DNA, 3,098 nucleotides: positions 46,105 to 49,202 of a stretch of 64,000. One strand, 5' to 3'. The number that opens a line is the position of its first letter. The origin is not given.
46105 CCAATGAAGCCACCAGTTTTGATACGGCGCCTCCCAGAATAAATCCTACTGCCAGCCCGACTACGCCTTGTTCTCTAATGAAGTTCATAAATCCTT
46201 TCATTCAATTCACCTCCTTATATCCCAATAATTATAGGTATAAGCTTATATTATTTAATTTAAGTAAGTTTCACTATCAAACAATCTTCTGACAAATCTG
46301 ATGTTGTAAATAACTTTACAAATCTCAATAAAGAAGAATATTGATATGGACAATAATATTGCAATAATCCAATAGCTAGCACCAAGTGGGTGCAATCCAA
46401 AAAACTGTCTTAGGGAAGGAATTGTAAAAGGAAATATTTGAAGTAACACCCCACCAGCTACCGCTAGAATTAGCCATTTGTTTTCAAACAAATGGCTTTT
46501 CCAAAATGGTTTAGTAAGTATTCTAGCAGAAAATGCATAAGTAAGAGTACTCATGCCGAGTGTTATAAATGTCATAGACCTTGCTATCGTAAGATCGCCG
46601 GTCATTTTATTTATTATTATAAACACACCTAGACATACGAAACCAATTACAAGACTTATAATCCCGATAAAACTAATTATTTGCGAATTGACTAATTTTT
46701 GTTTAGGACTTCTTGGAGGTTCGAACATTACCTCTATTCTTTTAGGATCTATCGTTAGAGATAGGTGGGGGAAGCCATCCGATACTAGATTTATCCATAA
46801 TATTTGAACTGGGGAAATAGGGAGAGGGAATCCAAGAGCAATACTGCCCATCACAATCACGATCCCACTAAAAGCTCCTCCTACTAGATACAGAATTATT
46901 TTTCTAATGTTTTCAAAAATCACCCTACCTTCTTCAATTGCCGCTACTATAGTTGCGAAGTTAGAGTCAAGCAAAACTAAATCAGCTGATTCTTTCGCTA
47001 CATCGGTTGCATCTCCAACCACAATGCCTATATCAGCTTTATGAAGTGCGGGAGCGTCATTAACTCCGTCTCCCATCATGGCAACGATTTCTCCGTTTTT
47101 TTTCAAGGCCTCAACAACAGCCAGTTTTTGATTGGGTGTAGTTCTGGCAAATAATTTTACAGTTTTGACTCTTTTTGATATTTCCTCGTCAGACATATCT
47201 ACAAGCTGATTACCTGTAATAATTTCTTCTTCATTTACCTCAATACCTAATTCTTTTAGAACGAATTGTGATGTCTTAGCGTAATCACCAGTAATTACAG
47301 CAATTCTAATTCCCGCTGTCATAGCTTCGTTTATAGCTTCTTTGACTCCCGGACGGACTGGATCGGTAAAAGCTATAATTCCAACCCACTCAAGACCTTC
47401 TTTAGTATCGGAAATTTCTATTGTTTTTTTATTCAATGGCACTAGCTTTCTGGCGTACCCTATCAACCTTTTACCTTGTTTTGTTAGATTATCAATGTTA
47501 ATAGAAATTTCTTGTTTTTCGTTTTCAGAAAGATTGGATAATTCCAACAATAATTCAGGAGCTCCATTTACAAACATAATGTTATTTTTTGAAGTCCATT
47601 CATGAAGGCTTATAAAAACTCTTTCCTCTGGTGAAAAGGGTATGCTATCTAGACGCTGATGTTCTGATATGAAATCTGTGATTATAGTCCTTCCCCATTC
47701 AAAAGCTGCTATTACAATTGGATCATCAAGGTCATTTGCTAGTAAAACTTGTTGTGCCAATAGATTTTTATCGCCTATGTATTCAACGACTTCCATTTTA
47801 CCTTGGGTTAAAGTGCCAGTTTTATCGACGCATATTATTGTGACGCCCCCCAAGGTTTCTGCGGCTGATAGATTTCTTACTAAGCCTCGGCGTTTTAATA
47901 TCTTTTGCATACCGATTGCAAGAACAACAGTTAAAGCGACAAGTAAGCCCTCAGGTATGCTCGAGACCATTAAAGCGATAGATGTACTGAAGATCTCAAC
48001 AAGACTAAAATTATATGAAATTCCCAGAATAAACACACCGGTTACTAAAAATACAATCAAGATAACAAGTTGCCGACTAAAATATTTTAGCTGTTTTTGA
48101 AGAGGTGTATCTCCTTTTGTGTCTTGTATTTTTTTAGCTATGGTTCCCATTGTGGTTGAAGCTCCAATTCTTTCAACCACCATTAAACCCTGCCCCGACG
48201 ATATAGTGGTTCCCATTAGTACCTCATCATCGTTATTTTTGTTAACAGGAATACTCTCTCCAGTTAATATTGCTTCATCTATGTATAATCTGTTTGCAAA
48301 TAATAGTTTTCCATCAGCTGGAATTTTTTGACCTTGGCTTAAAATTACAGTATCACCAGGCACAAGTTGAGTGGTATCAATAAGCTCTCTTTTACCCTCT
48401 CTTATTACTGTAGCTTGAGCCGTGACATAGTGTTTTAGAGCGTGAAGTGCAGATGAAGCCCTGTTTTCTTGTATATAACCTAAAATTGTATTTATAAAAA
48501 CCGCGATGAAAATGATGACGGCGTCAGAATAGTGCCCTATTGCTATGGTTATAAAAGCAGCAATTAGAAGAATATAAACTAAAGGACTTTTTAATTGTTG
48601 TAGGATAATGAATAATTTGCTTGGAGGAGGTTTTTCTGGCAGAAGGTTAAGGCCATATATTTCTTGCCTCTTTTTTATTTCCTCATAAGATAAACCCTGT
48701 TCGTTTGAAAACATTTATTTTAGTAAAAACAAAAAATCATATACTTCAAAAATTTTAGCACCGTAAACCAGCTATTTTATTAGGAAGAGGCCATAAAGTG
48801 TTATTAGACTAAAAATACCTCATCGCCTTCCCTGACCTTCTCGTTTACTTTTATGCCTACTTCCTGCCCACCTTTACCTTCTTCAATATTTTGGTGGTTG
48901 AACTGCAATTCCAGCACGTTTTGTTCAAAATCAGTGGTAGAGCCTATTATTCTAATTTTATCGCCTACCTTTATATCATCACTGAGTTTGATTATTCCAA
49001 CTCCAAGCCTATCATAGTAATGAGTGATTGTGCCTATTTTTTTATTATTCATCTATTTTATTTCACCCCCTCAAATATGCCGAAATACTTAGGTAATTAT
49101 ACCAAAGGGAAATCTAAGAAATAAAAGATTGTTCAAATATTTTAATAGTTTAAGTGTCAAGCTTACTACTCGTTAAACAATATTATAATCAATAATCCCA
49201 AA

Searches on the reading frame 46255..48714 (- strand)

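Call 3: search_protein_families(library=pfam, proteins=[window:46255-48714:-], max_evalue=0.01)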
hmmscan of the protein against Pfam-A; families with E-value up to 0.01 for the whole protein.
window:46255-48714:- (819 aa): 10 families
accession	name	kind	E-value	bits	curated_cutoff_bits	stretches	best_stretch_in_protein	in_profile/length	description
PF00122.25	E1-E2_ATPase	-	6.1e-47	159.9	28.1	1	99-274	5-180/181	E1-E2 ATPase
PF00689.26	Cation_ATPase_C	-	6.5e-45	153.5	27.3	1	630-802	1-175/175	Cation transporting ATPase, C-terminus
PF00702.32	Hydrolase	-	7.1e-24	85.7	26.4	1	293-561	3-191/191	haloacid dehalogenase-like hydrolase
PF00690.31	Cation_ATPase_N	-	5.6e-16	58.4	20.4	1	3-55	16-68/69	Cation transporter/ATPase, N-terminus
PF08282.18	Hydrolase_3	-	1.4e-07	32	20.9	1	533-592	195-254/255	haloacid dehalogenase-like hydrolase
PF12710.13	HAD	-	0.0011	19.9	27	1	453-558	86-189/189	haloacid dehalogenase-like hydrolase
PF13246.12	Cation_ATPase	-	0.0016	18.9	21.7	1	349-392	43-87/91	Cation transport ATPase (P-type)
PF13344.12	Hydrolase_6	-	0.0025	18.3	27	1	450-505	12-70/101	Haloacid dehalogenase-like hydrolase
PF24003.1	DUF7319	-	0.006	16.5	27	0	494-526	11-43/205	Domain of unknown function (DUF7319)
PF13419.12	HAD_2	-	0.0065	17.1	23.8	0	454-504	81-131/178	Haloacid dehalogenase-like hydrolase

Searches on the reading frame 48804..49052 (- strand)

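Call 3: search_protein_families(library=pfam, proteins=[window:48804-49052:-], max_evalue=0.01)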
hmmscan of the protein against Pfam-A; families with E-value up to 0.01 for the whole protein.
window:48804-49052:- (82 aa): 2 families
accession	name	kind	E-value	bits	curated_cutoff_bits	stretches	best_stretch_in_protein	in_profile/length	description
PF03144.31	GTP_EFTU_D2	-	2.3e-05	25.2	30.3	1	27-70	13-59/73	Elongation factor Tu domain 2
PF16325.11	Peptidase_U32_C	-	0.0044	17.6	28.2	1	6-77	6-80/83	Peptidase family U32 C-terminal domain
